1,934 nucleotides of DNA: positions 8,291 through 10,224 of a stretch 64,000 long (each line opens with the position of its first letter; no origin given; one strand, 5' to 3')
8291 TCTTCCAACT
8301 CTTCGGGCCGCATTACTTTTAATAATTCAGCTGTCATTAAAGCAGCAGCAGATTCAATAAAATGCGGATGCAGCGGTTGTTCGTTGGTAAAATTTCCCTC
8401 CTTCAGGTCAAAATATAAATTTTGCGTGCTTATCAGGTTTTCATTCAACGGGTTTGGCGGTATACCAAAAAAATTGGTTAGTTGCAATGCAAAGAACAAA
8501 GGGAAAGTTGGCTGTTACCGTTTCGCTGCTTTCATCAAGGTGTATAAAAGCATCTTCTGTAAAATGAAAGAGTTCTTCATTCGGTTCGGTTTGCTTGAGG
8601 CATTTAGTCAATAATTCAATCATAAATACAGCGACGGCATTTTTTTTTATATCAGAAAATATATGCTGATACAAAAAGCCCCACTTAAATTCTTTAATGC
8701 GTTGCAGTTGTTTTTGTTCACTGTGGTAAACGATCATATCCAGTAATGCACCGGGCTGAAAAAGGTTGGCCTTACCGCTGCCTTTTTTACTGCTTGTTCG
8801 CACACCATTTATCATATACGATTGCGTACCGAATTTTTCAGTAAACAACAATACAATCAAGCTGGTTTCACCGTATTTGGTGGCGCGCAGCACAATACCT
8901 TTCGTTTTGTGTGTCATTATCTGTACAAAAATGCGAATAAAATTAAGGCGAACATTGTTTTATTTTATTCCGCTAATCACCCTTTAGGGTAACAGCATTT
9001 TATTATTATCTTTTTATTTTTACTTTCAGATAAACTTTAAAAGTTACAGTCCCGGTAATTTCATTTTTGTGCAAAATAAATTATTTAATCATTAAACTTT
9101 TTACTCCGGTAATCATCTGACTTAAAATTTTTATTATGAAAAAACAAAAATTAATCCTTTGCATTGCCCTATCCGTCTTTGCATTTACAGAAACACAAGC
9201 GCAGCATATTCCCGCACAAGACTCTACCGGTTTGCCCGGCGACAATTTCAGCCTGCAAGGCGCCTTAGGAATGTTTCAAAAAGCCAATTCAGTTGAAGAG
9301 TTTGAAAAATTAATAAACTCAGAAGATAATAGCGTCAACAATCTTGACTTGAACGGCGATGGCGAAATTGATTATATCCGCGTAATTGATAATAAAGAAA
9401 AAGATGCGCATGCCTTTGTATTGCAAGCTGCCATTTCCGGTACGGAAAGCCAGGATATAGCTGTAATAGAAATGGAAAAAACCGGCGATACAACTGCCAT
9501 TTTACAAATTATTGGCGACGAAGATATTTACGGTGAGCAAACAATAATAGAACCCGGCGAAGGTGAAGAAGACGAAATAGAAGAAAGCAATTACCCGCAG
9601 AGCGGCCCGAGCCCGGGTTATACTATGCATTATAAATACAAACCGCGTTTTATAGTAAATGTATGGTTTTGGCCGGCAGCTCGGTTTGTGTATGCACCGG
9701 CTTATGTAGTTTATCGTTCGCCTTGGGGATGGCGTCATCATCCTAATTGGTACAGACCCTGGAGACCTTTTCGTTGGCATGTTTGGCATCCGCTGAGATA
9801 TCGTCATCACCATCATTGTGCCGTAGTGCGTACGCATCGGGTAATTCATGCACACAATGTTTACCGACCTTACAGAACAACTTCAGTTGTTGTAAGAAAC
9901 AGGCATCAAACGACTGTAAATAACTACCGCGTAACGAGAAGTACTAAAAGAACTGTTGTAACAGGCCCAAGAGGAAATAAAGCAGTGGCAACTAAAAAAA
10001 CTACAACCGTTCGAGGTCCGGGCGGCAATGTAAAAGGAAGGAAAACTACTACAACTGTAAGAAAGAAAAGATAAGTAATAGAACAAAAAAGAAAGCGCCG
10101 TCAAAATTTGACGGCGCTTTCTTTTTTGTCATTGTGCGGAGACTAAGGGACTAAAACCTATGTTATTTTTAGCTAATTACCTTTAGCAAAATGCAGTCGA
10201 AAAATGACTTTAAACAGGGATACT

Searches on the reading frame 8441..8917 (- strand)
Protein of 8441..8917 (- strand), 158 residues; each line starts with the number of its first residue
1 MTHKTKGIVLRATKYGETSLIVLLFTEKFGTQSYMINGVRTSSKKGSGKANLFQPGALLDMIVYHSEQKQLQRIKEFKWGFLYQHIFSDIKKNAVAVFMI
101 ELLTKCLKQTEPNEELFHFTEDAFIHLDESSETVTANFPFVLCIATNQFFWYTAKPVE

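Call 29: search_protein_families(library=pfam, proteins=[window:8441-8917:-], max_evalue=0.1)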
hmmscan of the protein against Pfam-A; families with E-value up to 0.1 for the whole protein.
window:8441-8917:- (158 aa): 3 families
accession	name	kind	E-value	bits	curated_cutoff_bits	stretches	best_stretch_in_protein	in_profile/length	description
PF11967.14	RecO_N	-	2.6e-19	69.5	27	1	1-78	1-75/80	Recombination protein O N terminal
PF02565.21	RecO_C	-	8.3e-07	29.3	22.1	1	88-132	2-46/157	Recombination protein O C terminal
PF14603.12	hSH3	-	0.01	16.8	25.7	1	40-85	22-67/90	Helically-extended SH3 domain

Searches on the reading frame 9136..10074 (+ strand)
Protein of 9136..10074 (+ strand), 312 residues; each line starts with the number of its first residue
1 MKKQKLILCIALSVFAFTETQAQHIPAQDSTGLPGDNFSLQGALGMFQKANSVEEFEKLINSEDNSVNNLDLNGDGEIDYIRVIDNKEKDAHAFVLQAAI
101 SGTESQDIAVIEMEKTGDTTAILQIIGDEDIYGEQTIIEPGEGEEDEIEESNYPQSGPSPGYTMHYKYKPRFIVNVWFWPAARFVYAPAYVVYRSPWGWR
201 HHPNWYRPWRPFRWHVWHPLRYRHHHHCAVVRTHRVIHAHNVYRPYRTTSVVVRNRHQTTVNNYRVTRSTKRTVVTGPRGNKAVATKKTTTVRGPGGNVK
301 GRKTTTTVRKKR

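Call 6: search_protein_families(library=pfam, proteins=[window:9136-10074:+], max_evalue=0.01)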
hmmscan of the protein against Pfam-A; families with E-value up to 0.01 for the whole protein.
window:9136-10074:+ (312 aa): 1 family
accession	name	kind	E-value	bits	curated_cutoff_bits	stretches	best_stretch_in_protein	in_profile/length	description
PF09654.15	DUF2396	-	0.0064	17.1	21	0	213-271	50-109/157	Protein of unknown function (DUF2396)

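Call 29: search_protein_families(library=pfam, proteins=[window:9136-10074:+], max_evalue=0.1)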
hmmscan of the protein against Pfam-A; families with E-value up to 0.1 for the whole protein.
window:9136-10074:+ (312 aa): 1 family
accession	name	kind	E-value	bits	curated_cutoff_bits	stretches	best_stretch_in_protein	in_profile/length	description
PF09654.15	DUF2396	-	0.0064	17.1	21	1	213-271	50-109/157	Protein of unknown function (DUF2396)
